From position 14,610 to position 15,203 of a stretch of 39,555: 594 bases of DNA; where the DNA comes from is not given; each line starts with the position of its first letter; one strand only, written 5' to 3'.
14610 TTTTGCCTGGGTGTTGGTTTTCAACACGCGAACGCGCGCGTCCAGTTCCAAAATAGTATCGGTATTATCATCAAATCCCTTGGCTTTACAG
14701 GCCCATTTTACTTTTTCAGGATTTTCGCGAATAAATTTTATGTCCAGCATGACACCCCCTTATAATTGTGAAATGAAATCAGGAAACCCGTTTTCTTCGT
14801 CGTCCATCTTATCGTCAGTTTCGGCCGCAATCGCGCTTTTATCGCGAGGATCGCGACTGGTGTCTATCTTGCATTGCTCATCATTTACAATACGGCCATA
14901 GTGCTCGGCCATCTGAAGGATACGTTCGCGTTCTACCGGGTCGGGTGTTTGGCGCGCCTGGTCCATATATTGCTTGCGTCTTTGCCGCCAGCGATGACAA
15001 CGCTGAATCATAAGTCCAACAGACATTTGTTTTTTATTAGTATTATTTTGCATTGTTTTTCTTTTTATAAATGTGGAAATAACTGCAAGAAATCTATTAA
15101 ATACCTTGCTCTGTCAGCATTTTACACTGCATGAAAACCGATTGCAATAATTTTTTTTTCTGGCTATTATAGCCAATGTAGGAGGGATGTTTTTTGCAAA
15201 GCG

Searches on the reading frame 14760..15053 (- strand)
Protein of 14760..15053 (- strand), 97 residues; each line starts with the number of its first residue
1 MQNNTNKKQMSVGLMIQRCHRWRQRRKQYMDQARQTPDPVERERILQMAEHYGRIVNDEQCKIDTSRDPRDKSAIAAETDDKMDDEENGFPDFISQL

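Call 10: search_protein_families(library=pfam, proteins=[window:14760-15053:-], max_evalue=0.001)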
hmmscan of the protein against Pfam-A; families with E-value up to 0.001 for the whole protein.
window:14760-15053:- (97 aa): 1 family
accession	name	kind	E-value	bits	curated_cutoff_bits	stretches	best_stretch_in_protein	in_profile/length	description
PF13763.11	DUF4167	-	0.00038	21.1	25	1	32-60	48-76/78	Domain of unknown function (DUF4167)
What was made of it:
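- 14760..15053 (-): Small divergent ORF (97 aa, DUF4167-like). It sits next to the block in every related locus. Whether it has a functional link to the block is unknown. Pfam DUF4167 E=3.8e-4, below cutoff (call 10).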
